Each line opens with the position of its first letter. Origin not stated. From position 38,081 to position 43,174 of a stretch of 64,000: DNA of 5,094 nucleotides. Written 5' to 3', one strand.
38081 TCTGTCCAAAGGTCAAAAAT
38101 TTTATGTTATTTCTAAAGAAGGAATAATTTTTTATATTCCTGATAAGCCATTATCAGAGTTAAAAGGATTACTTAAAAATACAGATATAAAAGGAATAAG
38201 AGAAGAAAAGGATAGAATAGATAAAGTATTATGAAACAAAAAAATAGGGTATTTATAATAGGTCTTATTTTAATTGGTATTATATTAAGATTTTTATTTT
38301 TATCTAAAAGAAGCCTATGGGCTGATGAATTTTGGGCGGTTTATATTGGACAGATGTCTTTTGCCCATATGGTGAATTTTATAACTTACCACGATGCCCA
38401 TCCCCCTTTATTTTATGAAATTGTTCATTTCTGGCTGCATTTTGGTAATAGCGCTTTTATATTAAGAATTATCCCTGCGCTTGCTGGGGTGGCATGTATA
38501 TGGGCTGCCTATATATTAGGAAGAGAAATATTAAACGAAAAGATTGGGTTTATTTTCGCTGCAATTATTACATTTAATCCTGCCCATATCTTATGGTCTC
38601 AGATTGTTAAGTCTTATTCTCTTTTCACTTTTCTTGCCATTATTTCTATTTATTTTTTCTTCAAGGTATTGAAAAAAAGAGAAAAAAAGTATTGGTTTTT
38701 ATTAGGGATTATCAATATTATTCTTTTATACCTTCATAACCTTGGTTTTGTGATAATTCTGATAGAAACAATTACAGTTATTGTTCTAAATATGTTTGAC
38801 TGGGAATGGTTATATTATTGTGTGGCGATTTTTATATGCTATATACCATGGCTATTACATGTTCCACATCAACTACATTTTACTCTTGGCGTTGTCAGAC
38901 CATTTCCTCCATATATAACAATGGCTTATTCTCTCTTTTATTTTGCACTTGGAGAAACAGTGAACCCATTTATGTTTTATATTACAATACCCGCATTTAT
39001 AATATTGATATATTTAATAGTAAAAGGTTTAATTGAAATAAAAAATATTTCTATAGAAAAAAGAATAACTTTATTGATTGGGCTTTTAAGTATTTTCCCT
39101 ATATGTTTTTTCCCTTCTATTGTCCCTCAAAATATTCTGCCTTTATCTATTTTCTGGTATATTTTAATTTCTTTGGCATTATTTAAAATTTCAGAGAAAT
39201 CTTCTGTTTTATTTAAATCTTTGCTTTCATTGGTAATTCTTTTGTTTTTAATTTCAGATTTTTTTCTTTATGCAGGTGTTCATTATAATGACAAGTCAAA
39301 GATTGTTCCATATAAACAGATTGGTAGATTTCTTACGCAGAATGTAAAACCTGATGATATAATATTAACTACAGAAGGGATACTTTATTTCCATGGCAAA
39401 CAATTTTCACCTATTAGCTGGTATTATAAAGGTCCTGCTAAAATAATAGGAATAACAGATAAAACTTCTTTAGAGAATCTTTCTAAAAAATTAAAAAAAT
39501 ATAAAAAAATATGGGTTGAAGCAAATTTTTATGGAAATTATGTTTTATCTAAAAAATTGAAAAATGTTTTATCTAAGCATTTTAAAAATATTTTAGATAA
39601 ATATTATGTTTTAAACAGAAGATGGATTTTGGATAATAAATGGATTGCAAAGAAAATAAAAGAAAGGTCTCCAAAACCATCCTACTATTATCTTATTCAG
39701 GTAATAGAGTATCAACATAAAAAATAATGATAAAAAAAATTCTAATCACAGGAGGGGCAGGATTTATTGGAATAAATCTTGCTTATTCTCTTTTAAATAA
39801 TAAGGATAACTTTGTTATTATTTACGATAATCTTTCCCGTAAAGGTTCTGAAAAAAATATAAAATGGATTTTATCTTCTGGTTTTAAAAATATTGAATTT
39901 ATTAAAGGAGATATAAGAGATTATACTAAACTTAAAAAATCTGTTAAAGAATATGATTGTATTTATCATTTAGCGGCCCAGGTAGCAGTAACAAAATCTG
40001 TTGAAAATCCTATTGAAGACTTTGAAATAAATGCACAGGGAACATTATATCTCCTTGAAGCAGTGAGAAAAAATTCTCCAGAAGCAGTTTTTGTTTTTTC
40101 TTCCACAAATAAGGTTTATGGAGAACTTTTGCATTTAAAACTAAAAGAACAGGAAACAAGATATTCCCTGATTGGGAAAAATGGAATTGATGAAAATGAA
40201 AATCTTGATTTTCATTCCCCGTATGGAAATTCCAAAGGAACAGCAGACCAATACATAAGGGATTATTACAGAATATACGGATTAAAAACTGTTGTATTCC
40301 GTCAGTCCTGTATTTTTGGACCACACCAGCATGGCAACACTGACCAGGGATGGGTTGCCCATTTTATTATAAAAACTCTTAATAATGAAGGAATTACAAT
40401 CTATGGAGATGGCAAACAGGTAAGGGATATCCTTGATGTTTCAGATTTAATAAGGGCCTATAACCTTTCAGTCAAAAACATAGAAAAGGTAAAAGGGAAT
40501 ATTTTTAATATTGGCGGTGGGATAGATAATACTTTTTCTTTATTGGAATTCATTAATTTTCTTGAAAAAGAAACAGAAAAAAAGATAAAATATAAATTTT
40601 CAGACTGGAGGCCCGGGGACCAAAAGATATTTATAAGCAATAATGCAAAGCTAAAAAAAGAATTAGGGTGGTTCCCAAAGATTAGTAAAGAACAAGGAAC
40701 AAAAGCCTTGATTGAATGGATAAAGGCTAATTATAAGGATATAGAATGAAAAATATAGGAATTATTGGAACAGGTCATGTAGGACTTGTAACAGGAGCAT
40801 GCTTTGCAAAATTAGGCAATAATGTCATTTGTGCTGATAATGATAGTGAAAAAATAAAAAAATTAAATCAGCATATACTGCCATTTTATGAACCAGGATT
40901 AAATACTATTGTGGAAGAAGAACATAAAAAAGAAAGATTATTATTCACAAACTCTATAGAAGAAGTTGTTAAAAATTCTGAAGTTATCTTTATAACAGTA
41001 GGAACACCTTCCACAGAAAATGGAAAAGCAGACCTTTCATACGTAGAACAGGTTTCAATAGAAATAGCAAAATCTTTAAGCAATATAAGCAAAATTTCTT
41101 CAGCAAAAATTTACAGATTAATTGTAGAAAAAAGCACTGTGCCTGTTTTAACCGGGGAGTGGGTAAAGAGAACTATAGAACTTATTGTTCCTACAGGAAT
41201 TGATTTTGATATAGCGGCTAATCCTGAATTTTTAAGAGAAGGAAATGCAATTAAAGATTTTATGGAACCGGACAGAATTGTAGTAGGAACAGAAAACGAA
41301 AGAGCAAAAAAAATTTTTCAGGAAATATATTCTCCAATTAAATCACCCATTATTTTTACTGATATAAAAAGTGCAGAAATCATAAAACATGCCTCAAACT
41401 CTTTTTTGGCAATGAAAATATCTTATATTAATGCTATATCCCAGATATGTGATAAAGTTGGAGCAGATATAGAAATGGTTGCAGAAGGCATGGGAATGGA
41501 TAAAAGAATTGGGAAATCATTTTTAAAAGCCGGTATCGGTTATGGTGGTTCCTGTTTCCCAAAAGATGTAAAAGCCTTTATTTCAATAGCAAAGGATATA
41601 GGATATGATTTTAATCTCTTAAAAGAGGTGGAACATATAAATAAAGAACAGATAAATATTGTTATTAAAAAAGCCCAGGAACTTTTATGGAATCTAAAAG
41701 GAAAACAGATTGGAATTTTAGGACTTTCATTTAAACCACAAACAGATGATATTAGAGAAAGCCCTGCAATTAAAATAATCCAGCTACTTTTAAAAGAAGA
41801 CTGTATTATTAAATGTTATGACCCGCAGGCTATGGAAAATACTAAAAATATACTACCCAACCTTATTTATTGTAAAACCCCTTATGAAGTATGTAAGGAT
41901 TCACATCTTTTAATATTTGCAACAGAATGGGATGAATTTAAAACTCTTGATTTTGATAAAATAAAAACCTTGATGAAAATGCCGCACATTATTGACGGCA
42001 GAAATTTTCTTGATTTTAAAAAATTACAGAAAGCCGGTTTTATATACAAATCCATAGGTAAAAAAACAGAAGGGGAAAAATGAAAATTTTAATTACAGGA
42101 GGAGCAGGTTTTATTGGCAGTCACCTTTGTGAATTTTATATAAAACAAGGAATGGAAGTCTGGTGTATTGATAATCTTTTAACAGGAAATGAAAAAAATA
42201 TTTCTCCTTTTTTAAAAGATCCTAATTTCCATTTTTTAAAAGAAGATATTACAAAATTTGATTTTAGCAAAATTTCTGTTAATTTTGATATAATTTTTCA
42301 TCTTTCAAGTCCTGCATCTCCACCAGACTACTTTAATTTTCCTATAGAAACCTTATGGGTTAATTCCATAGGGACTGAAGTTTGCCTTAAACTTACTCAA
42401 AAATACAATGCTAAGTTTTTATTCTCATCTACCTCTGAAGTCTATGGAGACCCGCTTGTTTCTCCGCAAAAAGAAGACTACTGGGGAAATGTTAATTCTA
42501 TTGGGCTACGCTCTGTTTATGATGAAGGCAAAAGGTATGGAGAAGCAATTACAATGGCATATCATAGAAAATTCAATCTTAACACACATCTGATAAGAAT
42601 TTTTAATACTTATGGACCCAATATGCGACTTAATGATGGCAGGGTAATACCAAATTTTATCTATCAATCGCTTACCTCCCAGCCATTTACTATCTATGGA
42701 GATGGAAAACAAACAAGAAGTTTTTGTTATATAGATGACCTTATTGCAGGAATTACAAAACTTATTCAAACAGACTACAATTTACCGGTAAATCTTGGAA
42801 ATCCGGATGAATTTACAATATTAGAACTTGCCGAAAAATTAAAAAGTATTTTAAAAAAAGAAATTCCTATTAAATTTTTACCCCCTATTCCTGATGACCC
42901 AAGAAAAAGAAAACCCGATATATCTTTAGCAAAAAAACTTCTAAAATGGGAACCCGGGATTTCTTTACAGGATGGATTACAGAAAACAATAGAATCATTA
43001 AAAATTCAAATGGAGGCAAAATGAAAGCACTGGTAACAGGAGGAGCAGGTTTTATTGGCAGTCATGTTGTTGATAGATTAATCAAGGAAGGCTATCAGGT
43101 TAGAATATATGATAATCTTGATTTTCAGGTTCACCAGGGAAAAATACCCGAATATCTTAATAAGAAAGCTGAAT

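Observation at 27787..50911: Five ArnT/PMT-like GT-C membrane glycosyltransferases matched by five short Dpm1/ArnC-like GT2 enzymes in one co-directional array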

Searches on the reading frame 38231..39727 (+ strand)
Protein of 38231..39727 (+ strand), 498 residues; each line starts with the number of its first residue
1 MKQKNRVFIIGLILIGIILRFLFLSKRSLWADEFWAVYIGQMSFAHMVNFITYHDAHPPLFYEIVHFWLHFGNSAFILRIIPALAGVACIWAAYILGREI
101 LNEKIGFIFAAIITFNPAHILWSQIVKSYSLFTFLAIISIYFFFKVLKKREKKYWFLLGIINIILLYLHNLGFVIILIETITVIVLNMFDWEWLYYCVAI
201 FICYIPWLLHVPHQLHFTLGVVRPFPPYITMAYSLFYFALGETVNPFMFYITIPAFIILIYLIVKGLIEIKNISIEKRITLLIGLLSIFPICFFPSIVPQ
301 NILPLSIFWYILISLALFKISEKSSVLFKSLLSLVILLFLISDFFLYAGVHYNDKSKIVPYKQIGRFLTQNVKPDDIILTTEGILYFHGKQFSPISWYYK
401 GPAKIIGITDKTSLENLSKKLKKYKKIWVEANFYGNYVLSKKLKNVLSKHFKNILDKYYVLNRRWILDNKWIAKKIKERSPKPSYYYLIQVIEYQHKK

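Call 5: search_protein_families(library=pfam, proteins=[window:38231-39727:+], max_evalue=0.01)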
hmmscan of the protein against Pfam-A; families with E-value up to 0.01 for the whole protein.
window:38231-39727:+ (498 aa): 1 family
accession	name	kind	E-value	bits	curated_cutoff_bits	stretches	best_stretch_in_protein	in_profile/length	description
PF13231.12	PMT_2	-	6.3e-09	36.7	26.1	1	57-209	2-159/160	Dolichyl-phosphate-mannose-protein mannosyltransferase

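Call 10: search_protein_families(library=ncbifam, proteins=[window:38231-39727:+], max_evalue=0.001)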
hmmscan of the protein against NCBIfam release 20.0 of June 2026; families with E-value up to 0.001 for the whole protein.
window:38231-39727:+ (498 aa): 1 family
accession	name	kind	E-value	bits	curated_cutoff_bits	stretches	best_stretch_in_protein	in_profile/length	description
TIGR03663.1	TIGR03663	subfamily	1.2e-09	37.7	126.25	1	9-177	4-171/435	flippase activity-associated protein Agl23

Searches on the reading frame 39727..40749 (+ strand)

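Call 5: search_protein_families(library=pfam, proteins=[window:39727-40749:+], max_evalue=0.01)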
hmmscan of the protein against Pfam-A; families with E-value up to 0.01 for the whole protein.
window:39727-40749:+ (340 aa): 10 families
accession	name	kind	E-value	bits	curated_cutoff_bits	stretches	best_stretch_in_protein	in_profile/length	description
PF16363.11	GDP_Man_Dehyd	-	2.9e-55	188.5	27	1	6-326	1-330/332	GDP-mannose 4,6 dehydratase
PF01370.27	Epimerase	-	3.1e-49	168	20.9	1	5-263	1-240/240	NAD dependent epimerase/dehydratase family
PF01073.25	3Beta_HSD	-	6.7e-19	68.4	22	1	6-254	1-234/280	3-beta hydroxysteroid dehydrogenase/isomerase family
PF07993.18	NAD_binding_4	-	2.4e-18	66.7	20.1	1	7-223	1-235/258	Male sterility protein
PF02719.21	Polysacc_synt_2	-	2.1e-12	47.3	20.2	1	5-129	1-130/293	Polysaccharide biosynthesis protein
PF04321.23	RmlD_sub_bind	-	5.9e-11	42.4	27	1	4-202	2-157/287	RmlD substrate binding domain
PF08659.16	KR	-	5.2e-06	26.9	22.6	1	5-133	3-143/180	KR domain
PF05368.20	NmrA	-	8.5e-05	22.7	27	1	3-84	3-78/298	NmrA-like family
PF00106.31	adh_short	-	0.0015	18.5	26.6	1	3-76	1-71/195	short chain dehydrogenase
PF13847.12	Methyltransf_31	-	0.0045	17.1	27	1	10-145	13-128/145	Methyltransferase domain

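Call 10: search_protein_families(library=ncbifam, proteins=[window:39727-40749:+], max_evalue=0.001)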
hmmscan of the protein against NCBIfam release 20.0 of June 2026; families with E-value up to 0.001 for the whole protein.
window:39727-40749:+ (340 aa): 32 families (the best 25 are shown)
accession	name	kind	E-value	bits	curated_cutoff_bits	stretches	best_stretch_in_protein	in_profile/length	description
TIGR01181.1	dTDP_gluc_dehyt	equivalog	5e-59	200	365.1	1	4-336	1-315/321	dTDP-glucose 4,6-dehydratase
TIGR01179.1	galE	equivalog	1e-51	175.7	262.3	1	4-333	1-326/332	UDP-glucose 4-epimerase GalE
NF007490.0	PRK10084.1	subfamily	5e-42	144.2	649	1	4-337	2-339/361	dTDP-glucose 4,6-dehydratase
NF007582.0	PRK10217.1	equivalog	4.6e-38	131.2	698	1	2-335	1-334/355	dTDP-glucose 4,6-dehydratase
NF007956.0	PRK10675.1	subfamily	3.3e-32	112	394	1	4-320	2-317/338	UDP-glucose 4-epimerase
TIGR04180.1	EDH_00030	hypoth_equivalog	5e-32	111.2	475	1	5-319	1-296/297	NAD-dependent 4,6-dehydratase LegB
NF011728.1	PRK15181.1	equivalog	1e-26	93.8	760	1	3-332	16-337/348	Vi polysaccharide biosynthesis UDP-N-acetylglucosaminuronic acid C-4 epimerase TviC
TIGR02622.1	CDP_4_6_dhtase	equivalog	7e-25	87.9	278.45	1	3-337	5-335/352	CDP-glucose 4,6-dehydratase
TIGR02197.1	heptose_epim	equivalog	2.7e-22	79.4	274.6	1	5-334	1-315/316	ADP-glyceromanno-heptose 6-epimerase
NF043036.1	ErythonDh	equivalog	4.6e-18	65.5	325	1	4-182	2-165/321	D-erythronate dehydrogenase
NF008872.0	PRK11908.1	equivalog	2.4e-17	63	294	1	3-290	2-278/349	bifunctional UDP-4-keto-pentose/UDP-xylose synthase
NF005998.1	PRK08125.1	equivalog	2.2e-16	59.4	777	1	3-291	316-594/649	bifunctional UDP-4-amino-4-deoxy-L-arabinose formyltransferase/UDP-glucuronic acid oxidase ArnA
TIGR03466.1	HpnA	hypoth_equivalog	4.4e-14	52.1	367.65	1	4-228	2-198/327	hopanoid-associated sugar epimerase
NF041015.1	UDPsulfquin_syn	equivalog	2.2e-13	50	575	1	3-286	1-313/384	UDP-sulfoquinovose synthase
TIGR03589.1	PseB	equivalog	2.1e-12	46.7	407.75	1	3-129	5-127/324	UDP-N-acetylglucosamine 4,6-dehydratase (inverting)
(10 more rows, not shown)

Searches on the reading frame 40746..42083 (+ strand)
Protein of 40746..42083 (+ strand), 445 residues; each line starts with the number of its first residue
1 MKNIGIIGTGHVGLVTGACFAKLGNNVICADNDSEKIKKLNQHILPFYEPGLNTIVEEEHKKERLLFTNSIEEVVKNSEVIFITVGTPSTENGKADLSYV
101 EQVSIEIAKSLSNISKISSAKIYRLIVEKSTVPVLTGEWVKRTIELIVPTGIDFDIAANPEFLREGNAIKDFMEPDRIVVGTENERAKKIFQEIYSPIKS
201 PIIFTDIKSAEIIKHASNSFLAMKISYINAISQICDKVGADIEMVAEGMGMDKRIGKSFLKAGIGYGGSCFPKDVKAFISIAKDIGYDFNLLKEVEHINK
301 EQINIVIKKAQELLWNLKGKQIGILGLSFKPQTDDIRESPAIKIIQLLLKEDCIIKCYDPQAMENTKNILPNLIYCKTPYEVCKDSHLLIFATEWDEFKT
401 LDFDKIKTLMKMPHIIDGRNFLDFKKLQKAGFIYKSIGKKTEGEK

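Call 5: search_protein_families(library=pfam, proteins=[window:40746-42083:+], max_evalue=0.01)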
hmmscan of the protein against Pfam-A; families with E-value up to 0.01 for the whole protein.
window:40746-42083:+ (445 aa): 9 families
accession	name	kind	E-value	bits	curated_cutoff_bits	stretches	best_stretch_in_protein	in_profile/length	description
PF03721.20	UDPG_MGDP_dh_N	-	1.1e-59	201.6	27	1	3-194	2-187/187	UDP-glucose/GDP-mannose dehydrogenase family, NAD binding domain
PF00984.24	UDPG_MGDP_dh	-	1.8e-36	124.5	25.4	1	208-300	1-93/94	UDP-glucose/GDP-mannose dehydrogenase family, central domain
PF03720.21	UDPG_MGDP_dh_C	-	2.8e-35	121.2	30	1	323-423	1-102/103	UDP-glucose/GDP-mannose dehydrogenase family, UDP binding domain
PF03807.23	F420_oxidored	-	5.2e-07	30.6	21.6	1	4-89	2-71/94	NADP oxidoreductase coenzyme F420-dependent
PF02558.23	ApbA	-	6.7e-06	26.2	22.2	1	4-92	1-81/150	Ketopantoate reductase PanE/ApbA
PF02826.25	2-Hacid_dh_C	-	0.00014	21.8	25.1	0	2-43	37-78/178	D-isomer specific 2-hydroxyacid dehydrogenase, NAD binding domain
PF02737.24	3HCDH_N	-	0.0045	17.4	22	0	3-78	1-79/180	3-hydroxyacyl-CoA dehydrogenase, NAD binding domain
PF03446.21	NAD_binding_2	-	0.0063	17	21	0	3-89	1-67/161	NAD binding domain of 6-phosphogluconate dehydrogenase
PF01210.29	NAD_Gly3P_dh_N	-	0.0066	16.9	23.1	0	4-137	2-133/158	NAD-dependent glycerol-3-phosphate dehydrogenase N-terminus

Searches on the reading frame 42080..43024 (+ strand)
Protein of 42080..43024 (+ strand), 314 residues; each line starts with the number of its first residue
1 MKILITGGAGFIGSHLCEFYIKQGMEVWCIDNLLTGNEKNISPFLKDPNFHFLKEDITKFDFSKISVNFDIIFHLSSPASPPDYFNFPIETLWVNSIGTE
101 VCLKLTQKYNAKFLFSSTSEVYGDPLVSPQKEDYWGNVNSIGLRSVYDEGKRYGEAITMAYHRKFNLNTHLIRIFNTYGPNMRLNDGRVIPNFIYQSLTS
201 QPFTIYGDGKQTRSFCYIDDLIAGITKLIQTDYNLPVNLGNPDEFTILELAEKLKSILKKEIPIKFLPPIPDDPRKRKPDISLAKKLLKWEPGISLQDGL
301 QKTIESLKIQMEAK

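Call 5: search_protein_families(library=pfam, proteins=[window:42080-43024:+], max_evalue=0.01)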
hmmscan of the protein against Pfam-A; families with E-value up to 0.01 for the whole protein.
window:42080-43024:+ (314 aa): 7 families
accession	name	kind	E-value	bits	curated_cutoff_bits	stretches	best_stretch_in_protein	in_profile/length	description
PF01370.27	Epimerase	-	8.4e-47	160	20.9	1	3-232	1-228/240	NAD dependent epimerase/dehydratase family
PF16363.11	GDP_Man_Dehyd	-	6.5e-46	157.7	27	1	4-303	1-332/332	GDP-mannose 4,6 dehydratase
PF01073.25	3Beta_HSD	-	9.6e-08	31.8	22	1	4-220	1-220/280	3-beta hydroxysteroid dehydrogenase/isomerase family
PF02719.21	Polysacc_synt_2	-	6.8e-06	25.9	20.2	0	3-112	1-121/293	Polysaccharide biosynthesis protein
PF07993.18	NAD_binding_4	-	2.2e-05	24.2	20.1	0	58-174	78-204/258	Male sterility protein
PF04321.23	RmlD_sub_bind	-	0.00037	20.1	27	1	1-165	1-143/287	RmlD substrate binding domain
PF00106.31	adh_short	-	0.0084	16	26.6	0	3-61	3-62/195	short chain dehydrogenase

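Call 9: search_protein_families(library=ncbifam, proteins=[window:42080-43024:+], max_evalue=0.001)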
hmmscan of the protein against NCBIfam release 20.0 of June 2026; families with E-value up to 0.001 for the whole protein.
window:42080-43024:+ (314 aa): 21 families
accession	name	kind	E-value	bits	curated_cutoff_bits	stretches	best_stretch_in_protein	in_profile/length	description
TIGR01181.1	dTDP_gluc_dehyt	equivalog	4.9e-34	117.9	365.1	1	2-305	1-309/321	dTDP-glucose 4,6-dehydratase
NF005998.1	PRK08125.1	equivalog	5.4e-32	111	777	1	2-305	317-647/649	bifunctional UDP-4-amino-4-deoxy-L-arabinose formyltransferase/UDP-glucuronic acid oxidase ArnA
TIGR04180.1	EDH_00030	hypoth_equivalog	3.2e-31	108.5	475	1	3-266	1-264/297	NAD-dependent 4,6-dehydratase LegB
NF008872.0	PRK11908.1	equivalog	1.9e-28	99.5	294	1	1-309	2-337/349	bifunctional UDP-4-keto-pentose/UDP-xylose synthase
TIGR01179.1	galE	equivalog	1.2e-27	96.7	262.3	1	2-298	1-316/332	UDP-glucose 4-epimerase GalE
NF011728.1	PRK15181.1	equivalog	1.4e-20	73.6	760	1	3-223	18-243/348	Vi polysaccharide biosynthesis UDP-N-acetylglucosaminuronic acid C-4 epimerase TviC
NF007490.0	PRK10084.1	subfamily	1.5e-20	73.5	649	1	1-305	1-332/361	dTDP-glucose 4,6-dehydratase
NF007582.0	PRK10217.1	equivalog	7.2e-20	71.4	698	1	2-259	3-271/355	dTDP-glucose 4,6-dehydratase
TIGR02197.1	heptose_epim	equivalog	1.4e-15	57.3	274.6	1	3-303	1-309/316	ADP-glyceromanno-heptose 6-epimerase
NF047922.1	GDPFucSynFcl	equivalog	9e-14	51.6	500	1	88-305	74-299/308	GDP-L-fucose synthase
NF007956.0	PRK10675.1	subfamily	2.1e-11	43.6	394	1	1-301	1-323/338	UDP-glucose 4-epimerase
NF043036.1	ErythonDh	equivalog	2.2e-09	37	325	1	1-173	1-175/321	D-erythronate dehydrogenase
TIGR01777.1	yfcH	hypoth_equivalog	2.3e-09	37.3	207.35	1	206-264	188-247/292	TIGR01777 family oxidoreductase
NF041015.1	UDPsulfquin_syn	equivalog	5.2e-09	35.6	575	1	187-231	236-280/384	UDP-sulfoquinovose synthase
TIGR02622.1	CDP_4_6_dhtase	equivalog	5.3e-09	35.7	278.45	1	2-308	6-331/352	CDP-glucose 4,6-dehydratase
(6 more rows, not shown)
